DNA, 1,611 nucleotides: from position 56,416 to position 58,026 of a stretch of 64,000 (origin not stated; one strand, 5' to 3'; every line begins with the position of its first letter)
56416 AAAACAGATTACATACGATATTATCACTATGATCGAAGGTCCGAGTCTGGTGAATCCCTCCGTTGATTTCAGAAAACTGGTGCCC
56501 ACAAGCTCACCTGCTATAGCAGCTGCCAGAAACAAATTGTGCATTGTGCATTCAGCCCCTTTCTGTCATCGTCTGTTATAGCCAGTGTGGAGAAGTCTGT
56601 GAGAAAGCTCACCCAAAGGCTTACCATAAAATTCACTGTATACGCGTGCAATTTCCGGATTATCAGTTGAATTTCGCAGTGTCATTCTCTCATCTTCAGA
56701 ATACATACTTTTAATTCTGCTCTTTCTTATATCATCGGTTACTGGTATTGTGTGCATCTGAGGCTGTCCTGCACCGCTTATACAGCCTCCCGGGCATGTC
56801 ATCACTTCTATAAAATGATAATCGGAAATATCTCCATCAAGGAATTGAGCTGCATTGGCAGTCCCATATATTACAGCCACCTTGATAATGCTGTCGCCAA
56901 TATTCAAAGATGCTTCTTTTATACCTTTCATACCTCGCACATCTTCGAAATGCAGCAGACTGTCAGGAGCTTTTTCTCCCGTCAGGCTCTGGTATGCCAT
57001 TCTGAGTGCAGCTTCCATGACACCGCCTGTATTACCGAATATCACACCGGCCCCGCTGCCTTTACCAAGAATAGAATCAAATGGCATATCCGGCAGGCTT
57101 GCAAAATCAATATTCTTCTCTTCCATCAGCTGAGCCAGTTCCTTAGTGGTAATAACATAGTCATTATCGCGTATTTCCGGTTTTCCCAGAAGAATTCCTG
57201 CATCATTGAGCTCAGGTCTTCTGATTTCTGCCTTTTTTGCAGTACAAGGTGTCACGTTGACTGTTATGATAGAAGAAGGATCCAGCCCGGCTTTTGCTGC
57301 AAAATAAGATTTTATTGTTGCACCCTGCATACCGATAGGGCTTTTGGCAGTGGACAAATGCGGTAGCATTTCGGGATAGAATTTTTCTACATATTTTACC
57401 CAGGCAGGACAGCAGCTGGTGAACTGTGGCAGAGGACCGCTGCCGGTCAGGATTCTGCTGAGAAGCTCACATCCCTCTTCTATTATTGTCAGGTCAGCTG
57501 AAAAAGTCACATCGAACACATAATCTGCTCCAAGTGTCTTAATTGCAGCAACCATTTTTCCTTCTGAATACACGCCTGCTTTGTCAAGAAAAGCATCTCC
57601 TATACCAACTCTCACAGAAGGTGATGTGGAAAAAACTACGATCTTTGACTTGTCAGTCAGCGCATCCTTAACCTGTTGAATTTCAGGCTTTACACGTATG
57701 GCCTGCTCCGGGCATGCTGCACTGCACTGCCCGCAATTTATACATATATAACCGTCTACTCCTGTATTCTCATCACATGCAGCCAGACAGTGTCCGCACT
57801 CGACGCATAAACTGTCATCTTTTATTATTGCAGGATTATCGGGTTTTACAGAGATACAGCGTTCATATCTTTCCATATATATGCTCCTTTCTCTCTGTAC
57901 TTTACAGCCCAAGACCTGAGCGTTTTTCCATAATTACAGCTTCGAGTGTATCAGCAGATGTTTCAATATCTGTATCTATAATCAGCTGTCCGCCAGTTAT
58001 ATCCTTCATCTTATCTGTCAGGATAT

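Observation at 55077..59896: cooS - [FeFe]-hydrogenase - SMR - alcohol dehydrogenase block fused onto a microcompartment operon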

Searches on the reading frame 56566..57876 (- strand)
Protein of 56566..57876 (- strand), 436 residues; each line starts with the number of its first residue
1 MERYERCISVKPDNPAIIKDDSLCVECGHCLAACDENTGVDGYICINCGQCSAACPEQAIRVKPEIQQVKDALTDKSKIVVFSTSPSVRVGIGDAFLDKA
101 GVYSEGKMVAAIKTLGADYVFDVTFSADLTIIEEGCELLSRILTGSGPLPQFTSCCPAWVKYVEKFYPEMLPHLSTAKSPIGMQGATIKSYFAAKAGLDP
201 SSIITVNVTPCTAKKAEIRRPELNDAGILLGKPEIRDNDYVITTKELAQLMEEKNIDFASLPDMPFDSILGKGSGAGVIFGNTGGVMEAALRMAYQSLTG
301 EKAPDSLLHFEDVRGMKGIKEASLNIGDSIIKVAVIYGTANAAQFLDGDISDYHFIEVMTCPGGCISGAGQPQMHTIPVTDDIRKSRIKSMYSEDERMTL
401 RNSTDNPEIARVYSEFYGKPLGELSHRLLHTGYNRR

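Call 6: search_protein_families(library=pfam, proteins=[window:56566-57876:-])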
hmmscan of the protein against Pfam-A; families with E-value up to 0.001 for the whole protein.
window:56566-57876:- (436 aa): 11 families
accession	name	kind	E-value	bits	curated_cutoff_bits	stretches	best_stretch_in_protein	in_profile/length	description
PF02906.19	Fe_hyd_lg_C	-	1.7e-82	277.2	22.1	1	78-369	1-245/245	Iron only hydrogenase large subunit, C-terminal domain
PF02256.22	Fe_hyd_SSU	-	5.6e-20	71.6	24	1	381-436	1-56/56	Iron hydrogenase small subunit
PF12838.12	Fer4_7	-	1.8e-07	31.9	27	1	45-67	2-24/52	4Fe-4S dicluster domain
PF13237.11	Fer4_10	-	1.8e-05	25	25.5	1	41-68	5-34/53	4Fe-4S dicluster domain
PF00037.32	Fer4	-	4.9e-05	23.4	21.1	1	44-61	7-24/24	4Fe-4S binding domain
PF12797.12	Fer4_2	-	7.5e-05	22.9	24.5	0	44-57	9-22/22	4Fe-4S binding domain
PF13183.11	Fer4_8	-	0.0001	23.2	27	0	45-65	5-25/68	4Fe-4S dicluster domain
PF13484.11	Fer4_16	-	0.00011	23.4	30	1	45-68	2-26/66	4Fe-4S double cluster binding domain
PF12837.12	Fer4_6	-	0.00022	21.5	25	1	41-60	5-24/24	4Fe-4S binding domain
PF13187.11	Fer4_9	-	0.00029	21.3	27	0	45-65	2-22/52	4Fe-4S dicluster domain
PF14697.11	Fer4_21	-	0.00043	20.8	35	0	41-65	4-31/59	4Fe-4S dicluster domain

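Call 7: search_protein_families(library=ncbifam, proteins=[window:56566-57876:-])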
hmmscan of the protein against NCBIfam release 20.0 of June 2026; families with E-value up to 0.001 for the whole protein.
window:56566-57876:- (436 aa): 7 families
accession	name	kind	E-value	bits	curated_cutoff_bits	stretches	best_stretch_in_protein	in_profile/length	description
NF040763.1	FeFe_hydrog_A6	exception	1.3e-152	509.2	765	1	43-436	188-571/571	NADH-dependent [FeFe] hydrogenase, group A6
TIGR02512.1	FeFe_hydrog_A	subfamily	3.6e-132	440.8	405.95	1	41-373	48-374/375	[FeFe] hydrogenase, group A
NF040762.1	Hydr_FeFe_Clost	exception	2.9e-124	415.8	900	1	37-434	181-572/572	ferredoxin hydrogenase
TIGR04105.1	FeFe_hydrog_B1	subfamily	4.2e-45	154.3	450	1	39-371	184-458/462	monomeric [FeFe] hydrogenase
NF040864.1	HgcB_ferredoxin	equivalog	0.00029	20.6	99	0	44-66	45-67/93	mercury methylation ferredoxin HgcB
NF038383.1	lipo_LIC12048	equivalog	0.00034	18.4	700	1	308-361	783-838/1441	LIC12048 family lipoprotein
NF042909.1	FMH_DH_FwdF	exception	0.00065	18.9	375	0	40-74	96-130/336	tungsten-dependent formylmethanofuran dehydrogenase subunit FwdF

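Call 9: search_solved_structures(query=window:56566-57876:-, show_alignments=2)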
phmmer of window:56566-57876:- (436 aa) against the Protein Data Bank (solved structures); distinct sequences matched with E-value up to 0.001: 47.
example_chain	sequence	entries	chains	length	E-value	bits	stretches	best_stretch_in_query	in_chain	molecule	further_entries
8ryh_A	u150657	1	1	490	4.6e-111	374.9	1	44-433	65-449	Periplasmic [Fe] hydrogenase large subunit,Periplasmic [Fe] hydrogenase small subunit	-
9gbu_A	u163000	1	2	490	2.9e-110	372.3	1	44-433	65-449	Periplasmic [Fe] hydrogenase large subunit,Periplasmic [Fe] hydrogenase small subunit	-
9gnk_A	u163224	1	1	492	2.2e-109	369.3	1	44-433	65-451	Periplasmic [Fe] hydrogenase large subunit,Periplasmic [Fe] hydrogenase small subunit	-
8ru6_B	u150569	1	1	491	2.2e-108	366.1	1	44-433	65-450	Periplasmic [Fe] hydrogenase large subunit,CpI,Periplasmic [Fe] hydrogenase small subunit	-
8a6t_A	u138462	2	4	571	1e-105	357.2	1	45-436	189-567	Electron bifurcating hydrogenase subunit HydA1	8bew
7qv7_D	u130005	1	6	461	2.8e-103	349.2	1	61-435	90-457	Hydrogen dependent carbon dioxide reductase subunit HydA2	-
7qhf_A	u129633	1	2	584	4.6e-103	348.5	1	30-435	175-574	Iron hydrogenase 1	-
4xdd_A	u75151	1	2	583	6.5e-103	348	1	30-435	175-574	Iron hydrogenase 1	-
4xdc_A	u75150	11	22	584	6.6e-103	348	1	30-435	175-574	Iron hydrogenase 1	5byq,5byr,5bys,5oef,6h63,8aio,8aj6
1c4a_A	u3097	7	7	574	7.2e-103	347.9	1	33-434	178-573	PROTEIN (FE-ONLY HYDROGENASE) | PROTEIN (PERIPLASMIC HYDROGENASE 1) | Iron hydrogenase 1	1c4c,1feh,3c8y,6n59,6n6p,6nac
8cjy_A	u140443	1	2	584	8.8e-103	347.6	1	30-435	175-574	Iron hydrogenase 1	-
6gm8_A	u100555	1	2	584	1.6e-102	346.7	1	30-435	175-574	Iron hydrogenase 1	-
6gm0_A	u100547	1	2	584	1.6e-102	346.7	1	30-435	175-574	Iron hydrogenase 1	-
6gm4_A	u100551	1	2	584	1.7e-102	346.7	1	30-435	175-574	Iron hydrogenase 1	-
6gm2_A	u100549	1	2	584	1.8e-102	346.6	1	30-435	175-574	Iron hydrogenase 1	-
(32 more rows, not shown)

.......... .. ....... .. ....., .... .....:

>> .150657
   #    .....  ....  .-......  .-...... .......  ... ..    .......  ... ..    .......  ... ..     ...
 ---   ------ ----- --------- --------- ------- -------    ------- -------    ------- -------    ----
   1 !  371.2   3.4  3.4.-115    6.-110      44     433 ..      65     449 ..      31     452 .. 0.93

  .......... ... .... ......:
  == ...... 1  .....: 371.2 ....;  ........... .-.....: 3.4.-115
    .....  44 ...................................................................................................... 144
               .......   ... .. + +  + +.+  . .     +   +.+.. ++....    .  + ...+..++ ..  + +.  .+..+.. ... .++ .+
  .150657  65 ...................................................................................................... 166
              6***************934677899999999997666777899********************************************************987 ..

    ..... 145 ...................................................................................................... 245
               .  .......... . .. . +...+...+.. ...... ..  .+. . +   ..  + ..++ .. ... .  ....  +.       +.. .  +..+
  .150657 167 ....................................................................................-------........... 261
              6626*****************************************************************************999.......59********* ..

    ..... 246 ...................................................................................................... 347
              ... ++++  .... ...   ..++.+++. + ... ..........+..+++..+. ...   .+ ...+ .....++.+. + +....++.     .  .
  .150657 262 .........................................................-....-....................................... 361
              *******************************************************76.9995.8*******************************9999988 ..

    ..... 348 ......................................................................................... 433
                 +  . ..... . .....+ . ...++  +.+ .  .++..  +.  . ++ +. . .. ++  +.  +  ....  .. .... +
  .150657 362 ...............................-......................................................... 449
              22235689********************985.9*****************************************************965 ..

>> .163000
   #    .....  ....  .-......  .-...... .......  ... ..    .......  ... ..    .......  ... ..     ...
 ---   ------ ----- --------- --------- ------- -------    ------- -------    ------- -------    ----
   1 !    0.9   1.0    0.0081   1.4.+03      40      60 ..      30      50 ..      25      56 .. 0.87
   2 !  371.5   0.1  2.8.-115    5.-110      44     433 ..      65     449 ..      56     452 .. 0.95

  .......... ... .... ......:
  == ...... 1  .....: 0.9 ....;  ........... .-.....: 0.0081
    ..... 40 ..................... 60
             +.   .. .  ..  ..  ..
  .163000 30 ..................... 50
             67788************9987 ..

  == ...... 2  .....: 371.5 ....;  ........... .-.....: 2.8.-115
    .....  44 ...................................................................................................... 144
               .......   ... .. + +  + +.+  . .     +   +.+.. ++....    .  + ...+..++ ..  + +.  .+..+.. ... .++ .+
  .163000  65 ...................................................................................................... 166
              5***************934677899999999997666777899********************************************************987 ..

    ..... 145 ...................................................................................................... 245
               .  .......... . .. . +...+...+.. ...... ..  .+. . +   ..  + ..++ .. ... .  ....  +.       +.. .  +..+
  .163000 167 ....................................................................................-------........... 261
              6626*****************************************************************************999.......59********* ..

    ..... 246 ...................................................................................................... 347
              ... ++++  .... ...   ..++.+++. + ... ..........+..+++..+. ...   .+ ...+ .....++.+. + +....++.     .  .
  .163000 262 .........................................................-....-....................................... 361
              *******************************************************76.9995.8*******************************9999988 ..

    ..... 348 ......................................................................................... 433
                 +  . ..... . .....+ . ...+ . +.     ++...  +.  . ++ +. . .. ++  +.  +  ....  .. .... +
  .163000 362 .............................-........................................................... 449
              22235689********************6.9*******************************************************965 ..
